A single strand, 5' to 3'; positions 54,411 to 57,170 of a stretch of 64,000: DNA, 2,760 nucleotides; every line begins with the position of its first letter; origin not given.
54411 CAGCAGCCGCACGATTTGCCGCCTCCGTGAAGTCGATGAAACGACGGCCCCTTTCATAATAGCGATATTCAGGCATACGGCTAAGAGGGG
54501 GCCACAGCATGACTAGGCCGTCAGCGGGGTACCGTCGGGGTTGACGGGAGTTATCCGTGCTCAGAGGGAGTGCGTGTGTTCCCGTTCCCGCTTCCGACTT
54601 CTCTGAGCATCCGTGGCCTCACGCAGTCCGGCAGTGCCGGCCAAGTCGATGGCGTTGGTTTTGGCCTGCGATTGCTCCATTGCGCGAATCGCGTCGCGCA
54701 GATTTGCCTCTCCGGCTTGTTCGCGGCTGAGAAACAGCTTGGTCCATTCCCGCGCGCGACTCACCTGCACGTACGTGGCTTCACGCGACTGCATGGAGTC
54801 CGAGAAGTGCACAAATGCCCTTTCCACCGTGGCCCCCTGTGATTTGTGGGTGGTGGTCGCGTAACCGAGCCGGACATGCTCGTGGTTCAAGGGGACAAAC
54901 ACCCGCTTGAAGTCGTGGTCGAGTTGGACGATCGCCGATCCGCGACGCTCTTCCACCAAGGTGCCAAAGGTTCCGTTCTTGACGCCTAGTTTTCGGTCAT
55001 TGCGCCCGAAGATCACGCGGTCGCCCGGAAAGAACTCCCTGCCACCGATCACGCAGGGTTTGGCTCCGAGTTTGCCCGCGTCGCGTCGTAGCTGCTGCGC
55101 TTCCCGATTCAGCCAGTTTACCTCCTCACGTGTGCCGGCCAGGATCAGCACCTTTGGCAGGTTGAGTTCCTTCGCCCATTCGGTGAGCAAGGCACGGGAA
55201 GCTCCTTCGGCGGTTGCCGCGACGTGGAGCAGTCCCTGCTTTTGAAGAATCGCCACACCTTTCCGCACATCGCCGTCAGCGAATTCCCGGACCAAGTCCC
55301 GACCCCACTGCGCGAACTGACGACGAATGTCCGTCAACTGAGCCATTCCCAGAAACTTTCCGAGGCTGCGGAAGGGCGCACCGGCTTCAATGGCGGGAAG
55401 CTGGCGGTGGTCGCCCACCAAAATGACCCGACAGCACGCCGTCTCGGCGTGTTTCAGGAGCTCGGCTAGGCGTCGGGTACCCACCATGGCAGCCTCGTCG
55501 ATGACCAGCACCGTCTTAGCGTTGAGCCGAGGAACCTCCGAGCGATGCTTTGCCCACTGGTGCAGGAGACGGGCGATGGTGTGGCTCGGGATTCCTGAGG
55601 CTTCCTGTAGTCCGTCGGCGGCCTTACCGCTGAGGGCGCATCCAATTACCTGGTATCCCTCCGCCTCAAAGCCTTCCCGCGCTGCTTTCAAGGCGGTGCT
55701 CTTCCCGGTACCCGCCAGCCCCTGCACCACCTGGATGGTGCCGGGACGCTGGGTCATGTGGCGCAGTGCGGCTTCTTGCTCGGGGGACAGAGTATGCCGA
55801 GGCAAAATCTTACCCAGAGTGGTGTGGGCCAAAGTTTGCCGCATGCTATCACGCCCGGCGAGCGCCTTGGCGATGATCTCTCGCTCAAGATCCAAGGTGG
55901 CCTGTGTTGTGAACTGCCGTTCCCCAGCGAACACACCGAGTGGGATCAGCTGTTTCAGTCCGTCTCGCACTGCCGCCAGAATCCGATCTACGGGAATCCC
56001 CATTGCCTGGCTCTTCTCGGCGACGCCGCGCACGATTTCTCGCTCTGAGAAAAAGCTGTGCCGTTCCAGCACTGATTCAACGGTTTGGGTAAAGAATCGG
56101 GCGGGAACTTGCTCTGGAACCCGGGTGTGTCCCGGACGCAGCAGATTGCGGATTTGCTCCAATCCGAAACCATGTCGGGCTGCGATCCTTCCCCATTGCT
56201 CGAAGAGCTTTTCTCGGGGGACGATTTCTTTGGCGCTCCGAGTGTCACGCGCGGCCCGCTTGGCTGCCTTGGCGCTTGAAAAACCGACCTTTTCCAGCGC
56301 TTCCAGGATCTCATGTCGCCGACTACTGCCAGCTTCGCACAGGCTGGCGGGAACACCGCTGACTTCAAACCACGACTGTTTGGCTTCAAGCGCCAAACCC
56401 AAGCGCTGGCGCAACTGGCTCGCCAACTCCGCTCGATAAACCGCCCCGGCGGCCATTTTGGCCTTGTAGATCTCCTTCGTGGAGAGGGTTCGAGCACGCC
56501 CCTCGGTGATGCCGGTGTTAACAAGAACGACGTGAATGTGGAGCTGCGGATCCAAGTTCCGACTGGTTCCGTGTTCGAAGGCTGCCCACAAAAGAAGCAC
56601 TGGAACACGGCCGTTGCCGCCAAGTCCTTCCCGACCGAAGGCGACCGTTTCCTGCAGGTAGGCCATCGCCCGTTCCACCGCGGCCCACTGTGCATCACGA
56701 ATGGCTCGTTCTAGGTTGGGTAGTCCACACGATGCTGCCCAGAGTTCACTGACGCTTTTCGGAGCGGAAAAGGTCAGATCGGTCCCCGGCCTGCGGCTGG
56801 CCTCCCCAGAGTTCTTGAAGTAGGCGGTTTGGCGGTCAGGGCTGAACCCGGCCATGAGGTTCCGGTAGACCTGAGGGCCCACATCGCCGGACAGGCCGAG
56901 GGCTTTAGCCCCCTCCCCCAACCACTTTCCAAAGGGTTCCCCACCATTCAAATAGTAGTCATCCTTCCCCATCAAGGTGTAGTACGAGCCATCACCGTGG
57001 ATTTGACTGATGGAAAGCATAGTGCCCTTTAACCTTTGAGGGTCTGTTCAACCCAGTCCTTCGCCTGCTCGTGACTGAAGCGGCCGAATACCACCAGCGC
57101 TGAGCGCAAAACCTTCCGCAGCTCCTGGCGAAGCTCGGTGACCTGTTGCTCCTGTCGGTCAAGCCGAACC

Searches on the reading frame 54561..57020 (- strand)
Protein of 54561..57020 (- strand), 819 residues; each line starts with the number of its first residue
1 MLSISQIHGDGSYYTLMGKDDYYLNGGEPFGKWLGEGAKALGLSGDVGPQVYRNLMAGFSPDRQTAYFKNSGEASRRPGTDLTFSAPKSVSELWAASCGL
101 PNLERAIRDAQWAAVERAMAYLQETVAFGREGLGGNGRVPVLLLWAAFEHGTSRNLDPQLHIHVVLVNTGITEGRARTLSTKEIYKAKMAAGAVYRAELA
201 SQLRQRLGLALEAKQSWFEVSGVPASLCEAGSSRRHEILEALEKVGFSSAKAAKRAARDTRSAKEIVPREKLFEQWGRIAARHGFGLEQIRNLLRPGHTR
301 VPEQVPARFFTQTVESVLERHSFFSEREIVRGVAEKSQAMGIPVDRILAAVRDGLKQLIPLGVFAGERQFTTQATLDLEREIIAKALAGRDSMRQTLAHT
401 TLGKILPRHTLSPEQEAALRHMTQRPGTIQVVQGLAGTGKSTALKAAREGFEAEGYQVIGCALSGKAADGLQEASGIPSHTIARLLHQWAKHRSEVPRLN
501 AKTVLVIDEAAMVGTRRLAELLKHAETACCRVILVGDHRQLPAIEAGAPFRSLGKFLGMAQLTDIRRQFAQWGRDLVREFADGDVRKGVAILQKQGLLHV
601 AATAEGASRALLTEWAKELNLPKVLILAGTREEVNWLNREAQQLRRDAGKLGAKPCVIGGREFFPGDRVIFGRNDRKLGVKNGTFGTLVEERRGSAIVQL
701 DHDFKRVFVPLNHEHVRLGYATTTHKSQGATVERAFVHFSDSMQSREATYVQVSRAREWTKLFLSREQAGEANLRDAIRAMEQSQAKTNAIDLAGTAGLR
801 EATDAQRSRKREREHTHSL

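Call 10: search_protein_families(library=padloc, proteins=[window:54561-57020:-], max_evalue=0.01)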
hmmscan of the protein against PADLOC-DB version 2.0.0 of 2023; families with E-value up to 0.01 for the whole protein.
window:54561-57020:- (819 aa): 15 families
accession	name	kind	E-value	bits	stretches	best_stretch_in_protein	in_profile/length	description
PDLC05064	PDC-S68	-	3.1e-32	109.3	2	429-559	702-839/1273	-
PDLC01734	typeIV_RecD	-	2.1e-31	107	1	382-771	313-723/763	RecD_0_IVD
PDLC05065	PDC-S68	-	4.3e-27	92.3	2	413-563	608-764/1221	-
PDLC05066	PDC-S68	-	2e-22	77.1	2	414-558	582-735/1202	-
PDLC01148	RecD_like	-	3.8e-21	73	1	410-676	313-567/719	RecD/Tra ATPase fused to N-terminal HHH domain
PDLC04475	PDC-M16A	-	7.1e-14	49.3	2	408-542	9-181/721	-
PDLC04476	PDC-M16A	-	1.1e-13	48.5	2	712-749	416-453/691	-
PDLC05035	PDC-S53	-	2e-11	40.7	1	411-564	495-638/900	-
PDLC04472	PDC-M16A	-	2.2e-07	27.6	2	715-787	645-718/930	-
PDLC02372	Nhi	-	2.7e-06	24.3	1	410-541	182-300/470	-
PDLC02350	AbiO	-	9.3e-05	19.4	1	410-541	178-297/468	AbiO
PDLC03924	MkoC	-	0.00017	17.8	1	395-445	233-284/1136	-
PDLC04474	PDC-M16A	-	0.00056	16.4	0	407-492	212-300/917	-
PDLC04791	PDC-S01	-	0.0047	13.7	1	420-513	12-92/395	-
PDLC03921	MkoA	-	0.0051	12.5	0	506-564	1301-1355/1607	-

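Call 57: search_protein_families(library=pfam, proteins=[window:54561-57020:-], max_evalue=0.001)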
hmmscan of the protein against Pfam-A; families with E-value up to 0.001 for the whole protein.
window:54561-57020:- (819 aa): 11 families
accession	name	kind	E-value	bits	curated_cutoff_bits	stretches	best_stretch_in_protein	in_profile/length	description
PF08751.17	TrwC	-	9e-71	239.2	25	1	12-282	6-285/286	TrwC relaxase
PF13604.12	AAA_30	-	2.8e-58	197.2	27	1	410-602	1-190/191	AAA domain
PF13245.12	AAA_19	-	5.1e-19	69.2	25.1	1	425-543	9-131/134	AAA domain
PF01443.25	Viral_helicase1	-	7.3e-09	36.2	21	1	431-545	2-101/228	Viral superfamily 1 RNA helicase core domain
PF22232.2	TraI_hel_assoc_N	-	6.1e-08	33.6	27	1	450-536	18-99/99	TraI helicase-associated ssDNA bd, N-terminal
PF13401.12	AAA_22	-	8e-07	29.9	27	1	428-538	6-124/130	AAA domain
PF13086.12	AAA_11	-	2.3e-06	28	27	1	503-544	215-253/257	AAA domain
PF25199.1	nSTAND_NTPase5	-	1.4e-05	25.4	34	1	403-528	17-122/145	Novel STAND NTPase 5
PF18335.7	SH3_13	-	2.6e-05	24.3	41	1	637-690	1-53/65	ATP-dependent RecD-like DNA helicase SH3 domain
PF05970.20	PIF1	-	5.4e-05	23.3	25.9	1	411-542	2-153/223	PIF1-like helicase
PF13538.12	UvrD_C_2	-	0.00016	21.9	27.4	1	719-759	2-48/52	UvrD-like helicase C-terminal domain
